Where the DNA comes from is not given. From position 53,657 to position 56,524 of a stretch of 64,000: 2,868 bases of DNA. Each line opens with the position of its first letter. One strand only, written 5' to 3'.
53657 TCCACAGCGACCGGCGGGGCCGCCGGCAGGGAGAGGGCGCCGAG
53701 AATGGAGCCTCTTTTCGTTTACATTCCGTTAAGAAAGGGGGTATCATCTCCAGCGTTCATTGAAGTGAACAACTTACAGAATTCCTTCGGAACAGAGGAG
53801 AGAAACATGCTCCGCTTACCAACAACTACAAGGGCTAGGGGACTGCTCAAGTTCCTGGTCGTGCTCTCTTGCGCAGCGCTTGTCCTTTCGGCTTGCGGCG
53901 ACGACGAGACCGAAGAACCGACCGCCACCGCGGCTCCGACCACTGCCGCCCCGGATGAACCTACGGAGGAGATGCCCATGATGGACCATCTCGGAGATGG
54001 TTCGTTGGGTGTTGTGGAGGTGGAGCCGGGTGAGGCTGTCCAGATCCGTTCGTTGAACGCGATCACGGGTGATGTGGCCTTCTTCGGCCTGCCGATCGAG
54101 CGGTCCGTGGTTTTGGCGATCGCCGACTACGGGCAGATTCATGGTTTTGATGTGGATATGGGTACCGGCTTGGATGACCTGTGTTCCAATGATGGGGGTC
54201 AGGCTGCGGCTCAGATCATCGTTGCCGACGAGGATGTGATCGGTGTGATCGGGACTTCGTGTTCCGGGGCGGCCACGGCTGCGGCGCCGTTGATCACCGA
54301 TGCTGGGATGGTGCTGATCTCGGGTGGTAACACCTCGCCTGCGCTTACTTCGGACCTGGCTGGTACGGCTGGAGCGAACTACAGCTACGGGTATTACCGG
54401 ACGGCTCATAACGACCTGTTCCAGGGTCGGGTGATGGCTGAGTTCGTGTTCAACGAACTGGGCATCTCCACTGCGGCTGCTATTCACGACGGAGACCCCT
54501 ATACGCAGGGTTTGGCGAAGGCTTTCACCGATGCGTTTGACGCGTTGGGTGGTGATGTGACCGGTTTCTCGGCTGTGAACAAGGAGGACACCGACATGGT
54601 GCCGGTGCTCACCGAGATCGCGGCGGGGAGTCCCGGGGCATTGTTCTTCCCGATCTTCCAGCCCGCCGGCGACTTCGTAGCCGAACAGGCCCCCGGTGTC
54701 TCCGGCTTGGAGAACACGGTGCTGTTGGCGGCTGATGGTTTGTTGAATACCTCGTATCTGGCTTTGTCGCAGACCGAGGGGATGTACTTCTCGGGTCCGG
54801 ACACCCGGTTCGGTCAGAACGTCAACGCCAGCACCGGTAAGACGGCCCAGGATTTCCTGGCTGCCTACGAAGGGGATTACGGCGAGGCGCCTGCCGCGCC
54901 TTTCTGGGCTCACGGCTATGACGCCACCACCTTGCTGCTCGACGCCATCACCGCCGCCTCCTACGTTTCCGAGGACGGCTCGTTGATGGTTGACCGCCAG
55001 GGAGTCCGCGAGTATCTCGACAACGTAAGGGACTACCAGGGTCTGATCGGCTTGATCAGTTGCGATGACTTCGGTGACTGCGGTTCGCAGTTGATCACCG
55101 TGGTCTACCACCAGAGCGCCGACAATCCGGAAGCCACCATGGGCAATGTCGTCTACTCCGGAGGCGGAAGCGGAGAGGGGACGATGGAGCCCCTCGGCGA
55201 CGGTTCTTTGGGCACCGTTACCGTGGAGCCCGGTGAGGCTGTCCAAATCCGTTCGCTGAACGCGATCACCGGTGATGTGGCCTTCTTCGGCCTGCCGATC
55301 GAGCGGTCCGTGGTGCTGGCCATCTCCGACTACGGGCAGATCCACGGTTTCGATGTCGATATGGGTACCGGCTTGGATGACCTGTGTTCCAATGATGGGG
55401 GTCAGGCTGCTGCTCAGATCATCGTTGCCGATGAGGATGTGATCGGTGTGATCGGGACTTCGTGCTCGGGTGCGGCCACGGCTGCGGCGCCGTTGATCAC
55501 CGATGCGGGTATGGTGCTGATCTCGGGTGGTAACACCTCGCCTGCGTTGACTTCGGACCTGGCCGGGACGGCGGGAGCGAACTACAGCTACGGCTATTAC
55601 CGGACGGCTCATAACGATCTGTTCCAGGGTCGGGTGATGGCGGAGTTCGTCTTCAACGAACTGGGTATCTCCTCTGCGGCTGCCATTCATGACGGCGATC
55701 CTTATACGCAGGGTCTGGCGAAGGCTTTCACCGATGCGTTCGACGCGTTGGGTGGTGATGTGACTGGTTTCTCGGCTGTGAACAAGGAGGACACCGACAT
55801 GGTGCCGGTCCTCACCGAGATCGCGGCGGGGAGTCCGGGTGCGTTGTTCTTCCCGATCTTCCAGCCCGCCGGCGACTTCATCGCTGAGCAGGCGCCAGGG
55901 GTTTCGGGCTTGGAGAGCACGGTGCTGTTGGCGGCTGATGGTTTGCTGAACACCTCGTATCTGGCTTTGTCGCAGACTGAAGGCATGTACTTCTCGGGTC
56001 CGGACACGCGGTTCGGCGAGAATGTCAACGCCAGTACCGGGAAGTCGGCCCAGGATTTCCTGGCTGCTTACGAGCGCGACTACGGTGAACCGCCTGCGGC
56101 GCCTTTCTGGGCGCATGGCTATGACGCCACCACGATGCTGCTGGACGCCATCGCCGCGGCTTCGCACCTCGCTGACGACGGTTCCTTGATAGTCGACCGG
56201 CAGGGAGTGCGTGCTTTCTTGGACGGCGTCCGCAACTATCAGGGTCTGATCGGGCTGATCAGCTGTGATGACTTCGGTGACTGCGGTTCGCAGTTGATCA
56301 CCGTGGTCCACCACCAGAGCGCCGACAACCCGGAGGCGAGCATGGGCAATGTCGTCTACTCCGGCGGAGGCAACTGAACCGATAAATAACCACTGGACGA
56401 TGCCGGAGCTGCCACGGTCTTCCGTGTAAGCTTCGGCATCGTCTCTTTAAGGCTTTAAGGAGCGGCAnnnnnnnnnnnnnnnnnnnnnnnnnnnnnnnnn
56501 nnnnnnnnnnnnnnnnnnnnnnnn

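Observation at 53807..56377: In-frame tandem duplication creating a double LivJ-type substrate-binding lipoprotein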

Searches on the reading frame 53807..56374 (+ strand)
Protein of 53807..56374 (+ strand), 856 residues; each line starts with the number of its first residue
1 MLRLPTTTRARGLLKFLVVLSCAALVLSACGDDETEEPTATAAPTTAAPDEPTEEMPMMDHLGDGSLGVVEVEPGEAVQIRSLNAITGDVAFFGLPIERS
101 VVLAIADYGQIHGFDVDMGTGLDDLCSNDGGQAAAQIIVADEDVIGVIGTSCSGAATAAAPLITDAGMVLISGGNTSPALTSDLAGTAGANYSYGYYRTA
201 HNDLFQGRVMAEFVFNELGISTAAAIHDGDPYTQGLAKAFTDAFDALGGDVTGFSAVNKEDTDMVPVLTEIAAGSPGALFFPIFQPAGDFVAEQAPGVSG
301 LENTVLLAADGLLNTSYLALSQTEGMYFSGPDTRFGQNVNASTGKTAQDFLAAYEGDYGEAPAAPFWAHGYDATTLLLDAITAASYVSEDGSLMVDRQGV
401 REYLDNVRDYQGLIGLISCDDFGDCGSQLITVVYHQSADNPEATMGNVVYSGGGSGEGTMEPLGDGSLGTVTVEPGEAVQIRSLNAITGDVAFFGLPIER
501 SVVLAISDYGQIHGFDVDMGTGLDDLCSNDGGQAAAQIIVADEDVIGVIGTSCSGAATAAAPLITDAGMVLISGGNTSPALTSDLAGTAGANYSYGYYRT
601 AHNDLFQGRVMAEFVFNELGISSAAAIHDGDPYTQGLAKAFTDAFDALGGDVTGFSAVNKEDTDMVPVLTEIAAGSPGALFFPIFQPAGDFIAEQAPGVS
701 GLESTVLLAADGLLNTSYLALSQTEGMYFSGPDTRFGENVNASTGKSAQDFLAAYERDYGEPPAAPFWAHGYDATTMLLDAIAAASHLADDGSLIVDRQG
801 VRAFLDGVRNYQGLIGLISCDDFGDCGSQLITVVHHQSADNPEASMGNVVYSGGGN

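Call 6: search_protein_families(library=pfam, proteins=[window:53807-56374:+])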
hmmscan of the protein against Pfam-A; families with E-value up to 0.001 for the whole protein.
window:53807-56374:+ (856 aa): 2 families
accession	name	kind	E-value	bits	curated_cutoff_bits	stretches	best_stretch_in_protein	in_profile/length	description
PF13458.12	Peripla_BP_6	-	3.7e-61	208.1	31.7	2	480-817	3-319/343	Periplasmic binding protein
PF01094.35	ANF_receptor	-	4.3e-32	112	25.4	2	514-825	22-339/353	Receptor family ligand binding region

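Call 8: find_homologous_proteins(query=window:53807-56374:+)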
Query window:53807-56374:+ (856 aa): 734 proteins with E <= 0.001 among 8000 candidates; the best 120 are listed.
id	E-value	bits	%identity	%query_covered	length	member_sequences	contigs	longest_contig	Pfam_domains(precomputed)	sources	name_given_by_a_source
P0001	0.0e+0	1809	96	100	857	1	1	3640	PF01094.35,PF13458.13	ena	-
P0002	0.0e+0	1801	94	100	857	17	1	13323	PF01094.35,PF13458.13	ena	-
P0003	0.0e+0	1795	94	100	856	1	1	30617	PF01094.35,PF13458.13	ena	-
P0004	0.0e+0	1792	94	100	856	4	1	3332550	PF01094.35,PF13458.13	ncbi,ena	-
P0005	0.0e+0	1786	93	100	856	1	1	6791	PF01094.35,PF13458.13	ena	-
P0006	0.0e+0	1756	99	94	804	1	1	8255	PF01094.35,PF13458.13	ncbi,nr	ncbi:MAG: branched-chain amino acid ABC transporter substrate-binding protein [bacterium]|nr:branche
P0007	0.0e+0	1742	92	100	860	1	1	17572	PF01094.35,PF13458.13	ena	-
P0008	0.0e+0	1738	92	100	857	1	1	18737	PF01094.35,PF13458.13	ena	-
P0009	0.0e+0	1723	90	100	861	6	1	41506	PF01094.35,PF13458.13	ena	-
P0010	0.0e+0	1722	91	100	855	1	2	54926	PF01094.35,PF13458.13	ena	-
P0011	0.0e+0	1711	91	99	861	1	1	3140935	PF01094.35,PF13458.13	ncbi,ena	-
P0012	0.0e+0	1690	89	99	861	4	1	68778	PF01094.35,PF13458.13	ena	-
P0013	0.0e+0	1658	86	100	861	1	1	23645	PF01094.35,PF13458.13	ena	-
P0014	0.0e+0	1648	89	96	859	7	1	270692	PF01094.35,PF13458.13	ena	-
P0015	0.0e+0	1645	88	98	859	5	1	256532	PF01094.35,PF13458.13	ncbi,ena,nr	ncbi:MAG: branched-chain amino acid ABC transporter substrate-binding protein [bacterium]|nr:branche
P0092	2.9e-262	891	40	94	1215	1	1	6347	PF01094.35,PF13458.13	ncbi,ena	-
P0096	8.0e-221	754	46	96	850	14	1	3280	PF01094.35,PF13458.13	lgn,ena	-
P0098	1.6e-213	730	79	48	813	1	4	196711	PF01094.35,PF13458.13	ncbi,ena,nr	ncbi:MAG: ABC transporter substrate-binding protein [Acidimicrobiaceae bacterium]|nr:ABC transporter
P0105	3.2e-213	729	77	52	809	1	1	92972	PF01094.35,PF13458.13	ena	-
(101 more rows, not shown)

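Call 14: find_related_loci(query=A1, collection=genome_contigs, flank=8000)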
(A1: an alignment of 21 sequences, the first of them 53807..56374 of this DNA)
Query A1 (856 aa) in genome_contigs; peptide patterns used: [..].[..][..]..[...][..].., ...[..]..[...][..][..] (x = any residue, [..] = any of these).
570 stretches matched a pattern; 529 encode a relative of the query (tblastn E <= 1e-3); the best 80 are kept; 80 distinct loci.
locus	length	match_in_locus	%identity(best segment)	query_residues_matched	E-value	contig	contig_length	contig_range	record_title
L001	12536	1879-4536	95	1-856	0e+0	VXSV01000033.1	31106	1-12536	MAG: Acidimicrobiia bacterium isolate SB0665_bin_24 NODE_778_length_31106_cov_16.240443, whole genome shotgun sequence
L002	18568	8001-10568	94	1-856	0e+0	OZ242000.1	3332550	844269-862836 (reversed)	MAG: Acidimicrobiia bacterium isolate 2de4d7b0-df0b-474f-a321-03b588d4267d genome assembly, chromosome: 1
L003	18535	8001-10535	88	14-855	0e+0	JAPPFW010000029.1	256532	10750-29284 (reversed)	MAG: bacterium isolate RHO1_bin_3 NODE_57_length_256532_cov_33.321803, whole genome shotgun sequence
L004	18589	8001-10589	88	1-856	0e+0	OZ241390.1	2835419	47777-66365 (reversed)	MAG: Acidimicrobiia bacterium isolate dd304f07-85d9-42ba-b5ff-d625bd76ad22 genome assembly, chromosome: 1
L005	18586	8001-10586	90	1-856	0e+0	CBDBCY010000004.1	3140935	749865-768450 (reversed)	MAG: Acidimicrobiia bacterium isolate 5869b7e0-be7e-4f88-8776-9a9c90231507 genome assembly, contig: contig_4, whole geno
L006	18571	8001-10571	76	11-852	0e+0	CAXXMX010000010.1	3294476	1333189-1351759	MAG: Acidimicrobiales bacterium isolate 44abe02d-1df9-4c9d-ba21-8d9b13a2b451 genome assembly, contig: contig_10, whole g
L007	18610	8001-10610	76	4-852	0e+0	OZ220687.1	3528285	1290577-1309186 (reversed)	MAG: Acidimicrobiales bacterium isolate 3e3f92a6-18ad-429f-812c-c77ddcffca8d genome assembly, chromosome: 1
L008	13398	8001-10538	77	22-852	0e+0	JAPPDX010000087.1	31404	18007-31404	MAG: bacterium isolate IRC4_bin_37 NODE_1115_length_31404_cov_13.6537, whole genome shotgun sequence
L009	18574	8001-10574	75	16-852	0e+0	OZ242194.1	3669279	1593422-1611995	MAG: Acidimicrobiales bacterium isolate b96ec2c2-7b30-4efb-902b-edc41798273b genome assembly, chromosome: 1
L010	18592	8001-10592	75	11-852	0e+0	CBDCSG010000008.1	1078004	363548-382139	MAG: Acidimicrobiales bacterium isolate 4bfa7ccb-6d32-468a-bdc8-90cf7c7e981b genome assembly, contig: contig_8, whole ge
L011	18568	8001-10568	98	1-856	0e+0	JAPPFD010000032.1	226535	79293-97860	MAG: bacterium isolate RHO1_bin_22 NODE_78_length_226535_cov_45.267821, whole genome shotgun sequence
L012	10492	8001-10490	77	4-852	0e+0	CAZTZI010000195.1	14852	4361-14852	MAG TPA_asm: uncultured Acidimicrobiales bacterium isolate SRP338948_co1_155 genome assembly, contig: k141_491374, whole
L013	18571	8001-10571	72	14-852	0e+0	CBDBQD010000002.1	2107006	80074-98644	MAG: Acidimicrobiales bacterium isolate db1414f4-4500-4078-99cf-ff89edbfc6eb genome assembly, contig: contig_2, whole ge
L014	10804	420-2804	72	58-852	0e+0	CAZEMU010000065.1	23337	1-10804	MAG TPA_asm: uncultured Acidimicrobiaceae bacterium isolate SRP268394_co1_129 genome assembly, contig: NODE_3690_length_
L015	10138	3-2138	77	37-852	0e+0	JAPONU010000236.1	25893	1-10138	MAG: bacterium isolate APA_bin_18 c_000000133495, whole genome shotgun sequence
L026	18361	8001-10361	73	62-851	0e+0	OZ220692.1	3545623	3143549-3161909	MAG: Acidimicrobiales bacterium isolate 8ffd2e9a-c1ca-4386-ab1d-9011d91eb932 genome assembly, chromosome: 1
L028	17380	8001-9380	87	1-856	0e+0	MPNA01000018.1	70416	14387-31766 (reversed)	MAG: bacterium OM1 bin76 NODE_688_length_70416_cov_18.3827_ID_1375, whole genome shotgun sequence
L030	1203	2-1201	96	59-856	0e+0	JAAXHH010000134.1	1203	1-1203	MAG: Candidatus Latescibacterota bacterium isolate Plut_88884 unfiltered_Plut_88884_genomic_contig_1032846, whole genome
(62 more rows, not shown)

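Call 30: search_protein_families(library=pfam, proteins=[P0098, P0105, P0092, P0096], max_evalue=0.01)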
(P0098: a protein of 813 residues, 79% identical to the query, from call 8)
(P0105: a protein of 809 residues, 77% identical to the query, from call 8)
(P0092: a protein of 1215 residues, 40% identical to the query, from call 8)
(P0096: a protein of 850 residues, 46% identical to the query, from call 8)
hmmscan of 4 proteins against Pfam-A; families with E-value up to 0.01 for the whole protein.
P0098 (813 aa): 2 families
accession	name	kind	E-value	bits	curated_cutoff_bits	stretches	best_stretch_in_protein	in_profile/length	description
PF13458.12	Peripla_BP_6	-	8.6e-30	105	31.7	1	78-417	2-321/343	Periplasmic binding protein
PF01094.35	ANF_receptor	-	7.5e-16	58.5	25.4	1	104-425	9-341/353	Receptor family ligand binding region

P0105 (809 aa): 2 families
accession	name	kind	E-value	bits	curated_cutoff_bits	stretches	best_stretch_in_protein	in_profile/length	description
PF13458.12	Peripla_BP_6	-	5.9e-32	112.1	31.7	1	73-411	2-320/343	Periplasmic binding protein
PF01094.35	ANF_receptor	-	2.5e-15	56.8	25.4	1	109-268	23-175/353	Receptor family ligand binding region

P0092 (1215 aa): 3 families
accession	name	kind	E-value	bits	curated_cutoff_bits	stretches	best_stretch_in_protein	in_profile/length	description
PF13458.12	Peripla_BP_6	-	7.1e-108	361.8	31.7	3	73-402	1-321/343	Periplasmic binding protein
PF01094.35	ANF_receptor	-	1.8e-52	179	25.4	3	884-1202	15-351/353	Receptor family ligand binding region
PF19174.5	DUF5856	-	5.2e-05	24.7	34.6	0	1111-1152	22-66/94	Family of unknown function (DUF5856)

P0096 (850 aa): 2 families
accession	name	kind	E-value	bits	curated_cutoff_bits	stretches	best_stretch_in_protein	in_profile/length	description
PF13458.12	Peripla_BP_6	-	5.3e-56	191.2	31.7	2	80-417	3-320/343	Periplasmic binding protein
PF01094.35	ANF_receptor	-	3.8e-33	115.4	25.4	2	123-433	30-348/353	Receptor family ligand binding region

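Call 54: list_cluster_members(proteins=[window:53807-56374:+])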
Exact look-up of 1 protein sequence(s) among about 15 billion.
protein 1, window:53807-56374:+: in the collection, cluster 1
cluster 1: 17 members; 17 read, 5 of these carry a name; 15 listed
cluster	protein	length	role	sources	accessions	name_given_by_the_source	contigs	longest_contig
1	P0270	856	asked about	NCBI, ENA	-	-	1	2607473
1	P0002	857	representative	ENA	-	-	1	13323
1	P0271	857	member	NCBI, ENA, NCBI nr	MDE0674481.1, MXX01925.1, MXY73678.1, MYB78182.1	MAG: ABC transporter substrate-binding protein [Acidimicrobiia bacterium] | branched-chain amino acid ABC transporter substrate-binding protein [bacterium]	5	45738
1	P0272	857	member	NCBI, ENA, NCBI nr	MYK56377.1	MAG: ABC transporter substrate-binding protein [Acidimicrobiia bacterium] | ABC transporter substrate-binding protein [Acidimicrobiia bacterium]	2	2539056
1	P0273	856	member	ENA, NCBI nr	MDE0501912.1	branched-chain amino acid ABC transporter substrate-binding protein [bacterium]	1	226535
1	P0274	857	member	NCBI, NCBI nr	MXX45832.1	MAG: ABC transporter substrate-binding protein [Acidimicrobiia bacterium] | ABC transporter substrate-binding protein [Acidimicrobiia bacterium]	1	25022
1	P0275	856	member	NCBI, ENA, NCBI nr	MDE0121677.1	MAG: branched-chain amino acid ABC transporter substrate-binding protein [bacterium] | branched-chain amino acid ABC transporter substrate-binding protein [bacterium]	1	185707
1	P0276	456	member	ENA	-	-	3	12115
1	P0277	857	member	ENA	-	-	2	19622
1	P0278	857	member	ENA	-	-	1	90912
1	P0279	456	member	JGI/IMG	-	-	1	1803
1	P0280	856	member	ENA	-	-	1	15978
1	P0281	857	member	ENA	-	-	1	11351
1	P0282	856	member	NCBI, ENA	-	-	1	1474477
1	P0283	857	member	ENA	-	-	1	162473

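Call 55: predict_structure(alignment_id=A2)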
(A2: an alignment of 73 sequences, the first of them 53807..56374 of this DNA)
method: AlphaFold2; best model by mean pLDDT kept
length: 856 residues; sequences in the alignment: 73
mean_pLDDT: 86.6   pTM: 0.51
mean pLDDT of the five models: 86.6, 85.9, 84.8, 83.7, 83.4
residues with pLDDT >= 90: 479; 70-90: 302; 50-70: 25; < 50: 50
segments of 3 or more residues with pLDDT < 50: 1-7, 30-59, 454-464
pLDDT, mean of each block of 10 residues (from residue 1): 46 74 61 32 30 37 81 96 88 90 97 94 86 93 93 89 94 85 77 90 84 95 93 87 92 90 94 97 90 95 94 90 93 79 93 93 88 97 96 95 89 86 80 92 86 45 60 94 91 91 95 91 87 91 94 88 91 87 84 91 86 97 96 88 97 93 92 97 91 95 96 90 94 82 89 94 89 96 88 90 90 89 85 92 88 76
secondary structure, 60 per line:
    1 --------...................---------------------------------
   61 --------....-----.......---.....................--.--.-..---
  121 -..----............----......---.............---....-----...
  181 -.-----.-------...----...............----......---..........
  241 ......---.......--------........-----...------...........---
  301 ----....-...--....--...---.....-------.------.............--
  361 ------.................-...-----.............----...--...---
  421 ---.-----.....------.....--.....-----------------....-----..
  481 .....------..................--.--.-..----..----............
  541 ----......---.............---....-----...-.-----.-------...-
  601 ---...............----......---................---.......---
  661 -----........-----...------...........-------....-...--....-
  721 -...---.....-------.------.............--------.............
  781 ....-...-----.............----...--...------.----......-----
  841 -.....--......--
elements in order (helices of 4 or more, strands of 3 or more residues): H9-27 E69-72 E78-84 H88-108 H128-139 E144-149 H153-165 E169-172 E196-198 H203-217 E222-227 H231-246 E250-256 H265-272 E278-280 H287-297 E305-308 H315-318 E327-331 H347-358 H367-383 E385-387 E393-396 H397-405 E410-412 E415-417 E430-434 H441-445 E448-452 E470-473 E479-485 H492-509 H529-540 E545-550 H554-566 E570-573 E597-599 H604-618 E623-628 H632-647 E651-657 H666-673 E679-681 H688-698 E706-709 H716-719 E728-732 H748-759 H768-784 E786-788 E794-797 H798-806 E811-813 E816-818 E830-835 H842-846 E849-854
